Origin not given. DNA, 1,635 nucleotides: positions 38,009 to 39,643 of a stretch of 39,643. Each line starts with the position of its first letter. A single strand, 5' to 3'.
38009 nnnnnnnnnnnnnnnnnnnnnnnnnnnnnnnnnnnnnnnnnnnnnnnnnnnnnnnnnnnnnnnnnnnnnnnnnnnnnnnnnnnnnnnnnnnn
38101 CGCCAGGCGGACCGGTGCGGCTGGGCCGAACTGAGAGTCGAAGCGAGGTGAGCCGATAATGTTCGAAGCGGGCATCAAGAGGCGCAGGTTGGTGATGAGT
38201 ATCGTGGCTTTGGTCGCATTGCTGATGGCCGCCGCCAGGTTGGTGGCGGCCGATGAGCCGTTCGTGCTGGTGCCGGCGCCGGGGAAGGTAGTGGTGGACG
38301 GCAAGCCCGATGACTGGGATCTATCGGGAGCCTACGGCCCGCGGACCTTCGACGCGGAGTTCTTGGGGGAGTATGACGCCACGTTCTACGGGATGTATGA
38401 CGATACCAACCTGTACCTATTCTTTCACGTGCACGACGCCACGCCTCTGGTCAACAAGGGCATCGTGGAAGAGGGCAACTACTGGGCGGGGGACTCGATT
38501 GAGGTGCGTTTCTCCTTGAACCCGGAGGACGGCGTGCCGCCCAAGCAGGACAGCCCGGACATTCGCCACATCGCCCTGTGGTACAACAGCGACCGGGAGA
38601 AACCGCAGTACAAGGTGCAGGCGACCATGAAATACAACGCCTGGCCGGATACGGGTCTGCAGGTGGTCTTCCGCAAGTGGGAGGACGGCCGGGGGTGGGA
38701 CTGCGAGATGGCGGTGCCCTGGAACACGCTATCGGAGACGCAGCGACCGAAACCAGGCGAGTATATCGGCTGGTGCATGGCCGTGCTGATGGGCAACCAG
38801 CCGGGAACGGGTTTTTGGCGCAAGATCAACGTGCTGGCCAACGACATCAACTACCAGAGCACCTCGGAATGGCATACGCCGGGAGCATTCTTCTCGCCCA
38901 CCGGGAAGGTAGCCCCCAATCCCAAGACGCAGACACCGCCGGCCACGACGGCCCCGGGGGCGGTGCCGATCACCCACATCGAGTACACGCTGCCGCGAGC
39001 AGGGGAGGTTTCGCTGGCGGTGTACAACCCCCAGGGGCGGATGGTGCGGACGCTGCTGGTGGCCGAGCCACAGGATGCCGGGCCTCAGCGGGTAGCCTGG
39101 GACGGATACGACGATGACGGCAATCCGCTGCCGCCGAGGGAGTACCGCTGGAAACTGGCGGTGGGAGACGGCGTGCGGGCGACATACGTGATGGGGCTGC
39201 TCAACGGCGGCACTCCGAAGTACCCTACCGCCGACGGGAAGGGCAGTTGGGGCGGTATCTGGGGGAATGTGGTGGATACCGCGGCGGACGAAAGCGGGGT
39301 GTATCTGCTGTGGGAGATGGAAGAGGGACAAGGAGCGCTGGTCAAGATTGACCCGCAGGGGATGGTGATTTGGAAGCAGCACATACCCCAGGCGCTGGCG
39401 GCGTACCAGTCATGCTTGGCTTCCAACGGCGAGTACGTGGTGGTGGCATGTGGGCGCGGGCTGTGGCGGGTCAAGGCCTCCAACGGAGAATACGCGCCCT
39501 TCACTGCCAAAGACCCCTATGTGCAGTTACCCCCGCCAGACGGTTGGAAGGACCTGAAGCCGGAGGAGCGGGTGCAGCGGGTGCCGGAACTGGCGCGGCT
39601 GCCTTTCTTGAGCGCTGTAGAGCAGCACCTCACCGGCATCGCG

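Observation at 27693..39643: Divergent ~12-kb cluster of giant secreted proteins sharing CBM9-like and jelly-roll modules: candidate undescribed cell-surface glycan-processing system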

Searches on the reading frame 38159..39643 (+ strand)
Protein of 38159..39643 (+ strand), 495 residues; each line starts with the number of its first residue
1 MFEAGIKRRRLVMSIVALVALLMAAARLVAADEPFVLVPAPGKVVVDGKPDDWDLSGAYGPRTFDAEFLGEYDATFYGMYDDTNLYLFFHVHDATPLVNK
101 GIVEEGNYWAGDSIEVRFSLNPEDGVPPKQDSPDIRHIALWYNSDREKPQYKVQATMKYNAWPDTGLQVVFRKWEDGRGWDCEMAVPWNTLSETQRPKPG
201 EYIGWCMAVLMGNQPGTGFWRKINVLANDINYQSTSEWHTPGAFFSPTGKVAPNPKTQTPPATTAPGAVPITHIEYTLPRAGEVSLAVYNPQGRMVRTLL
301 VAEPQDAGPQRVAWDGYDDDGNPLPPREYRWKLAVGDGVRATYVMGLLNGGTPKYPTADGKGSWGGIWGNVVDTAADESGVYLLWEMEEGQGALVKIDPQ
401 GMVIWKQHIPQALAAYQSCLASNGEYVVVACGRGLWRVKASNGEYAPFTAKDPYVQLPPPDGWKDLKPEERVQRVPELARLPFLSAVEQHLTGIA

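Call 9: search_protein_families(library=pfam, proteins=[window:38159-39643:+], max_evalue=0.1)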
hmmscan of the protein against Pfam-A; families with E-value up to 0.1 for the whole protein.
window:38159-39643:+ (495 aa): 2 families
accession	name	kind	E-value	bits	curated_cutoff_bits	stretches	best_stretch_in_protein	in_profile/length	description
PF13860.13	FlgD_ig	-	2.9e-10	40.4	27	1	274-334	14-74/79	FlgD Ig-like domain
PF06452.16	CBM9_1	-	4.5e-05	23.9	23.4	1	72-238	31-177/185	Carbohydrate family 9 binding domain-like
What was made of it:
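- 38159..39643 (+): 5' part (495 codons) of a gene cut by the contig end: signal peptide, CBM9-like domain, FlgD-type Ig domain and the start of a beta-propeller. The full-length orthologue is 1287 aa and has an NHL-type propeller. CBM9_1 4.5e-5 and FlgD_ig 2.9e-10 (call 9).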

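Call 10: search_protein_families(library=ncbifam, proteins=[window:38159-39643:+], max_evalue=0.1)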
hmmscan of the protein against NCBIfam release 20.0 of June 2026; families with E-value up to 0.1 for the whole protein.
window:38159-39643:+ (495 aa): 4 families
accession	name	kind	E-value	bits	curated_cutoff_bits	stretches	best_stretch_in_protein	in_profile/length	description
NF005176.1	PRK06655.1-1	equivalog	4.7e-06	26.7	230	1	280-334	95-148/197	flagellar hook assembly protein FlgD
NF009276.0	PRK12633.1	equivalog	0.00044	20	383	1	280-337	127-183/234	flagellar basal body rod modification protein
NF009453.0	PRK12813.1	equivalog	0.0013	18.3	264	1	271-333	113-171/223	flagellar basal body rod modification protein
NF009277.0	PRK12634.1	equivalog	0.048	13.7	333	1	279-330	119-169/221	flagellar basal body rod modification protein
